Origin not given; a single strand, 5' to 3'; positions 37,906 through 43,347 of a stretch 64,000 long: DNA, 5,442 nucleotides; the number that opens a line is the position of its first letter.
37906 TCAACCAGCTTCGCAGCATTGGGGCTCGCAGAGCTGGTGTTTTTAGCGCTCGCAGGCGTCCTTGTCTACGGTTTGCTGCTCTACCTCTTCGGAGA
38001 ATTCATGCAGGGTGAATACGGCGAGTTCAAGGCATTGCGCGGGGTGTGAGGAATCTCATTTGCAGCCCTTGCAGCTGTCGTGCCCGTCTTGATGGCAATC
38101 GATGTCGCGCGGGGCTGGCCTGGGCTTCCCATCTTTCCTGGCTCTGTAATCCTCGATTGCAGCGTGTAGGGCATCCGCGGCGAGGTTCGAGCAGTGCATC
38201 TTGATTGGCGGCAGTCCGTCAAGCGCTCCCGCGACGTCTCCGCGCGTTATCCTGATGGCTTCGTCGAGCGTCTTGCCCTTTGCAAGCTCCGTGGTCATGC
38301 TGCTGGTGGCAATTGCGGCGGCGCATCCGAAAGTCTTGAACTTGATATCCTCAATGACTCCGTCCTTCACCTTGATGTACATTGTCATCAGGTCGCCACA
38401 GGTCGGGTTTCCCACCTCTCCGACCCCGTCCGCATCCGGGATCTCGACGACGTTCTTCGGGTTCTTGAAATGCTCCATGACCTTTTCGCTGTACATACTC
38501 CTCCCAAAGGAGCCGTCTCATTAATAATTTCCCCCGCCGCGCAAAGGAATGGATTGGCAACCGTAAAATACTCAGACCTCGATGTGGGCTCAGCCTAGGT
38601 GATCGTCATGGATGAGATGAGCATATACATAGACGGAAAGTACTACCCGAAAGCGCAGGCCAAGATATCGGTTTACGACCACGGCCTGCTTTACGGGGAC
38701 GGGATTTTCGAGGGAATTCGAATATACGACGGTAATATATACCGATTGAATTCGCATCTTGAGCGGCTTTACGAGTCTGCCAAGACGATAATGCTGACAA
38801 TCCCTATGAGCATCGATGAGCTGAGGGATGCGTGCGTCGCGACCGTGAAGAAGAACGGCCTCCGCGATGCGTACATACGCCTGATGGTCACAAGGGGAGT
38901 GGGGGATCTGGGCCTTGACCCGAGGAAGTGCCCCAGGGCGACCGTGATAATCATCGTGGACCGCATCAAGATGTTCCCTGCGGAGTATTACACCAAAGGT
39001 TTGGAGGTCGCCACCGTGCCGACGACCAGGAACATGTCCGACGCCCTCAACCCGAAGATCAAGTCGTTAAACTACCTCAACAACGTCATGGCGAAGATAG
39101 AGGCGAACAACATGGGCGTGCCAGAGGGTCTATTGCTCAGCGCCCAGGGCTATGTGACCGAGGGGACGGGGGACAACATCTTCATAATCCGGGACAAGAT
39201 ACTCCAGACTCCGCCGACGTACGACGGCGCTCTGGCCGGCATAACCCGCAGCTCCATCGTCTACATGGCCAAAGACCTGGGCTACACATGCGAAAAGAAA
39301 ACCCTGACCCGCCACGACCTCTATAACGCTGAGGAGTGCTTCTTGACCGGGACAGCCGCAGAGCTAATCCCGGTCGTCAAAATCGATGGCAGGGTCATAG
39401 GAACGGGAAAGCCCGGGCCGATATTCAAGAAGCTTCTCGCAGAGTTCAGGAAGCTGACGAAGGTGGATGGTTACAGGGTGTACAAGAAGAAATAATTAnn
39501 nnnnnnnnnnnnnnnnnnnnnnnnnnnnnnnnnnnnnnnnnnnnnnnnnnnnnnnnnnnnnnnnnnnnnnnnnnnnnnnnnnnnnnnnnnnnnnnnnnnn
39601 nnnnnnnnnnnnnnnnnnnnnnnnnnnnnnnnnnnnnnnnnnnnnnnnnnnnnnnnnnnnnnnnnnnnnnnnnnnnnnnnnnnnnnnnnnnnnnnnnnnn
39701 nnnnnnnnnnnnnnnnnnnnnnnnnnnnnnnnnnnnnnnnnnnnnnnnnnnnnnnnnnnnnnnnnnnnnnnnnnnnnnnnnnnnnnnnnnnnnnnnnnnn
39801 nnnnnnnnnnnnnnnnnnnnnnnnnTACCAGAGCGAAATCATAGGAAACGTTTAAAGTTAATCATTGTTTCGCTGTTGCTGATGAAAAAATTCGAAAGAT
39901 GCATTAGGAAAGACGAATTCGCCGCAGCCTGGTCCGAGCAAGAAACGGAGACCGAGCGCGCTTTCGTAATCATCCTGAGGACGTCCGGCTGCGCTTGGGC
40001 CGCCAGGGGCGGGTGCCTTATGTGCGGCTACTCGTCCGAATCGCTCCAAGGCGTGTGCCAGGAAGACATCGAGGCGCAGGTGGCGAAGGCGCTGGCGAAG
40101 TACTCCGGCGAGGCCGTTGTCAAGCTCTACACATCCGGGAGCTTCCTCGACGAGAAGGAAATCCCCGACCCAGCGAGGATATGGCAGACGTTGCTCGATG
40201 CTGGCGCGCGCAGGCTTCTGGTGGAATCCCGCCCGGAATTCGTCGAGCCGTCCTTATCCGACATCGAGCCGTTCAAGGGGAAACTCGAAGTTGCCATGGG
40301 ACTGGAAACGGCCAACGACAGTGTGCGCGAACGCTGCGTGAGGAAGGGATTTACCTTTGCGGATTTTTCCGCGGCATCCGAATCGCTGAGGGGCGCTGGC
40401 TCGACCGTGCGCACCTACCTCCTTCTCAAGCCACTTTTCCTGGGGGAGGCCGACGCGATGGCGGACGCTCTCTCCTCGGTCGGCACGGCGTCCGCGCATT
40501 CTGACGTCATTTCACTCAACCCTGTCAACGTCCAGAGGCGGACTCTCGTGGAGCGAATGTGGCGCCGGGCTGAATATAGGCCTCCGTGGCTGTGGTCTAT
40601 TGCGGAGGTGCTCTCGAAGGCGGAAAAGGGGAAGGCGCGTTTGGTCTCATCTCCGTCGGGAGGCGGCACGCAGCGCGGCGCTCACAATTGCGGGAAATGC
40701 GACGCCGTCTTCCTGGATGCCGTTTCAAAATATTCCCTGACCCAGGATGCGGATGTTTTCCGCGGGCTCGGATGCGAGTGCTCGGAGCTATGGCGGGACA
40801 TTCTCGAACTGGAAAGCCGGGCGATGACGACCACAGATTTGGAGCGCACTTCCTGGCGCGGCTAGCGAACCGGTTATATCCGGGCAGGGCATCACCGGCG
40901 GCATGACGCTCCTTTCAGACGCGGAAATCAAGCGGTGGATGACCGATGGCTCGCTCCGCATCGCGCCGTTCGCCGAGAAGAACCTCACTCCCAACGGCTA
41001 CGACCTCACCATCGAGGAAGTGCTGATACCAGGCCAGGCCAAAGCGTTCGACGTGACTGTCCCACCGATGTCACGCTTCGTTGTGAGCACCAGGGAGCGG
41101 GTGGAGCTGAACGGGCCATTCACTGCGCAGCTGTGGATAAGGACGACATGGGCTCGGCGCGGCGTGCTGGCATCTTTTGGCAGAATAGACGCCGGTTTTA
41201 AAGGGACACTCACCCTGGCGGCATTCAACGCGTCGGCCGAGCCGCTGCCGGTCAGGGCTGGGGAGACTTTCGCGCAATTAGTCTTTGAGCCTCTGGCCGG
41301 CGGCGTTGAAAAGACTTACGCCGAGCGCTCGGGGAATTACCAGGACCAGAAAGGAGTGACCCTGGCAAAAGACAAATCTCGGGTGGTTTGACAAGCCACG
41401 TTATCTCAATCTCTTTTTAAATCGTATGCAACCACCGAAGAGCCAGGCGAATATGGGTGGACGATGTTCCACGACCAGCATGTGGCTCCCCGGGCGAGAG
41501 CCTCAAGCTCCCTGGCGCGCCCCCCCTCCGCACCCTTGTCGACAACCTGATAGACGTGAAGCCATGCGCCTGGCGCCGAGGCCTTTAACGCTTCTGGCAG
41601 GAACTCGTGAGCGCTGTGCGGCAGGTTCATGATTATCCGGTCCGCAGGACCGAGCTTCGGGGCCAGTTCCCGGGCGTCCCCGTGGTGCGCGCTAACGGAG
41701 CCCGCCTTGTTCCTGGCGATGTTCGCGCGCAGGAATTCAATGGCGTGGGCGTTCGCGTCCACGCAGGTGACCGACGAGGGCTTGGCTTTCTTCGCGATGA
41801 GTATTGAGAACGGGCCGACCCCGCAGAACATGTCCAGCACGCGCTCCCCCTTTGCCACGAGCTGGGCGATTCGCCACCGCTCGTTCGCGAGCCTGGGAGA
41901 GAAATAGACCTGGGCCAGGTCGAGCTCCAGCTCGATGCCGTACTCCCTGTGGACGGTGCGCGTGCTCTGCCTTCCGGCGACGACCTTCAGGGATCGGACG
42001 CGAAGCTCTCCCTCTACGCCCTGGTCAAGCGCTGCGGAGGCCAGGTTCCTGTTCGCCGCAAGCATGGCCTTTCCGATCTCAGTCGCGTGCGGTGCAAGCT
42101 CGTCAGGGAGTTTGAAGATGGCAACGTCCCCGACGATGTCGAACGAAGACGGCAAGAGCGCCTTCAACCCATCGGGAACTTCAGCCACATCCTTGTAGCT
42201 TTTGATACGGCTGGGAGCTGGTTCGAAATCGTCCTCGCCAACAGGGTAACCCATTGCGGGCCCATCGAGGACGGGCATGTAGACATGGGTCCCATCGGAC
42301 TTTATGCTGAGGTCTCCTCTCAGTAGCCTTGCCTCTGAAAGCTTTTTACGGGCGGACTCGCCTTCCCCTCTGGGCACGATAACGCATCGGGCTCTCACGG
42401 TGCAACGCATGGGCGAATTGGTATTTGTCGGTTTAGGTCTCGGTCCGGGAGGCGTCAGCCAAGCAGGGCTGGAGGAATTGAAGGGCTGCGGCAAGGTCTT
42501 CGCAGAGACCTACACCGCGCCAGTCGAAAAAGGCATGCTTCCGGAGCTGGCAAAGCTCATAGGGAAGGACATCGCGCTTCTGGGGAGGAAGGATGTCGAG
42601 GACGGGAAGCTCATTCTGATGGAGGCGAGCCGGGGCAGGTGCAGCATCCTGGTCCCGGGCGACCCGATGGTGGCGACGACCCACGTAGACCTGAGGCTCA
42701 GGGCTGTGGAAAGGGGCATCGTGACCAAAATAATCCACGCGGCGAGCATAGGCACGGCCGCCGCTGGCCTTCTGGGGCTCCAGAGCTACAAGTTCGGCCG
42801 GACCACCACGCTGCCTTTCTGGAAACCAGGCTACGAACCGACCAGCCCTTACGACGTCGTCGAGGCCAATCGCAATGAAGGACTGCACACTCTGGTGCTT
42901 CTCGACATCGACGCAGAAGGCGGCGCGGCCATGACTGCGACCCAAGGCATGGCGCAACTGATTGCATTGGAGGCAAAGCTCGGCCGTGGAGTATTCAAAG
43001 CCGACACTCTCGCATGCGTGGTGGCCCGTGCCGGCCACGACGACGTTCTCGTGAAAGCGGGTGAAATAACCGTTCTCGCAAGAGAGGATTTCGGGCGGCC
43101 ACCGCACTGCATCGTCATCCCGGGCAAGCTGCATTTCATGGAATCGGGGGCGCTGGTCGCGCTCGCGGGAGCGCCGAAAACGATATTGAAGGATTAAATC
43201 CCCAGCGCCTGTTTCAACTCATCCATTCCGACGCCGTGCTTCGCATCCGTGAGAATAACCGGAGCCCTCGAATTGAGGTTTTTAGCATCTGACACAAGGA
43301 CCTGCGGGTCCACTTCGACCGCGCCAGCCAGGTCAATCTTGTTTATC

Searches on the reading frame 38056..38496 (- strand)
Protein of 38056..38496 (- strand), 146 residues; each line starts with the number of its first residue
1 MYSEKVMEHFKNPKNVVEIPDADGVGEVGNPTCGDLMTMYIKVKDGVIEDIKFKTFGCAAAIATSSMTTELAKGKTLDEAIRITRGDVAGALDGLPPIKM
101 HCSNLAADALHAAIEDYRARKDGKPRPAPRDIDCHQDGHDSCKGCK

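Call 47: search_protein_families(library=pfam, proteins=[window:38056-38496:-], max_evalue=0.0001)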
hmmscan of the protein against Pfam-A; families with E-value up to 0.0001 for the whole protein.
window:38056-38496:- (146 aa): 1 family
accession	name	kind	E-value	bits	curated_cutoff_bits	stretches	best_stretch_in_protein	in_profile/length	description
PF01592.21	NifU_N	-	3.5e-47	160.1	22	1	1-121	1-124/127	NifU-like N terminal domain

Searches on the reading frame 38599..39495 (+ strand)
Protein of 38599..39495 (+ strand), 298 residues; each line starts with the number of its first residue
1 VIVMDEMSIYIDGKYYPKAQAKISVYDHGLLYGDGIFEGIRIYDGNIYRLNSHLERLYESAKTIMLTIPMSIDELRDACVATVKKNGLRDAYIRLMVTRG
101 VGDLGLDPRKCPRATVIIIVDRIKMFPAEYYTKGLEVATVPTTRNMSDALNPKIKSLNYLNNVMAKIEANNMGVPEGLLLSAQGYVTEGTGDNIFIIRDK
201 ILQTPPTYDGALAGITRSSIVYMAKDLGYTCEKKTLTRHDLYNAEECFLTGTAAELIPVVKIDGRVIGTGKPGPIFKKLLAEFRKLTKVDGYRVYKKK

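Call 47: search_protein_families(library=pfam, proteins=[window:38599-39495:+], max_evalue=0.0001)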
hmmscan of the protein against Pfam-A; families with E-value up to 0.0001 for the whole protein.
window:38599-39495:+ (298 aa): 1 family
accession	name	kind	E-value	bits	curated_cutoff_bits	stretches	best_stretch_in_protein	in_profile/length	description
PF01063.24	Aminotran_4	-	8.3e-59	199.6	28.5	1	35-262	1-223/223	Amino-transferase class IV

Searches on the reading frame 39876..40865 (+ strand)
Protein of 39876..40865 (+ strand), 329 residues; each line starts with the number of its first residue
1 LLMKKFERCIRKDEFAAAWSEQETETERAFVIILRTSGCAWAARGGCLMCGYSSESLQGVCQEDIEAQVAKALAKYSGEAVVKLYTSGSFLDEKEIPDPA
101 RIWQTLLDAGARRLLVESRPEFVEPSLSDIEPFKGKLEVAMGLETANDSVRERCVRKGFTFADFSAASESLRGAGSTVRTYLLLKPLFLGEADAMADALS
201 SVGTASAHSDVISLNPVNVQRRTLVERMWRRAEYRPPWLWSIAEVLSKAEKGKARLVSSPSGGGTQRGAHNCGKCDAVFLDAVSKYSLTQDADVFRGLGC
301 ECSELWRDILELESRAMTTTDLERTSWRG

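Call 23: search_protein_families(library=pfam, proteins=[window:39876-40865:+], max_evalue=0.001)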
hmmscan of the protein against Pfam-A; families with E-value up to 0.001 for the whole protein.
window:39876-40865:+ (329 aa): 1 family
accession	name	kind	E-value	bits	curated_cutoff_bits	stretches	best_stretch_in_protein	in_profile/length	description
PF04055.27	Radical_SAM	-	0.0003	21.4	29.5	1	36-185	4-152/166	Radical SAM superfamily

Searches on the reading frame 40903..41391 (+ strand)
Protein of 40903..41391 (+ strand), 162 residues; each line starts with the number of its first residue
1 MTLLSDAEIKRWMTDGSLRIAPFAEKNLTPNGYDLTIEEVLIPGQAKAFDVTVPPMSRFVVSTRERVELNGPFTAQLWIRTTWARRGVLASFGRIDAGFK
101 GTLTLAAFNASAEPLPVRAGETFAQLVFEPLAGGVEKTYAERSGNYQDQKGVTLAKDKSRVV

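Call 23: search_protein_families(library=pfam, proteins=[window:40903-41391:+], max_evalue=0.001)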
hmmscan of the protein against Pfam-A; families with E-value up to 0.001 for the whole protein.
window:40903-41391:+ (162 aa): 2 families
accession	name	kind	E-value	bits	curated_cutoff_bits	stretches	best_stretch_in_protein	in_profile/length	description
PF22769.1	DCD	-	3.1e-20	73.3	27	2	51-130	71-152/153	dCTP deaminase-like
PF00692.24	dUTPase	-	8.6e-07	29.2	22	1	50-132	23-105/129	dUTPase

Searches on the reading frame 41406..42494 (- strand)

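Call 23: search_protein_families(library=pfam, proteins=[window:41406-42494:-], max_evalue=0.001)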
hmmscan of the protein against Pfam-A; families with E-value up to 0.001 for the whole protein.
window:41406-42494:- (362 aa): 11 families
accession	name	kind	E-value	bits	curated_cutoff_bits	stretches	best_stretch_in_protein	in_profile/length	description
PF02475.24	TRM5-TYW2_MTfase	-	2e-43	148.6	28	1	180-320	1-141/164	TRM5/TYW2 methyltransferase domain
PF25133.1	TYW2_N_2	-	1e-15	58.1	27.7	1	105-176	8-78/79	TYW2 N-terminal domain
PF05175.20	MTS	-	1e-11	45.2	23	1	215-295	31-110/170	Methyltransferase small domain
PF18093.7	Trm5_N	-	8.2e-11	41.9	22.7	1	37-78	1-42/47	tRNA methyltransferase 5 N-terminal domain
PF13649.12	Methyltransf_25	-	1.3e-10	42.3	27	1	219-304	1-87/97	Methyltransferase domain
PF13847.12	Methyltransf_31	-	5.6e-09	36.3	27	1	215-291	3-82/145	Methyltransferase domain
PF03602.21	Cons_hypoth95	-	5.5e-06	26.6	24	1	214-313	40-143/182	Conserved hypothetical protein 95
PF06325.19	PrmA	-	2.9e-05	24.2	22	1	210-313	156-257/296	Ribosomal protein L11 methyltransferase (PrmA)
PF08242.18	Methyltransf_12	-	5.8e-05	24.2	30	1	220-290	1-72/98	Methyltransferase domain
PF01189.24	Methyltr_RsmB-F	-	0.00058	20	27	1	215-296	8-92/199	16S rRNA methyltransferase RsmB/F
PF08241.18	Methyltransf_11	-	0.0007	20.6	21.2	0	220-290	1-67/95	Methyltransferase domain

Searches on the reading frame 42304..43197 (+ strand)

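Call 23: search_protein_families(library=pfam, proteins=[window:42304-43197:+], max_evalue=0.001)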
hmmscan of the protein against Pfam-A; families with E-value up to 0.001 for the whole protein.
window:42304-43197:+ (297 aa): 1 family
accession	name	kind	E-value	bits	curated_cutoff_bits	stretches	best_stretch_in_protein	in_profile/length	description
PF00590.25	TP_methylase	-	8.3e-13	49.2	27.8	1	39-252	2-205/212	Tetrapyrrole (Corrin/Porphyrin) Methylases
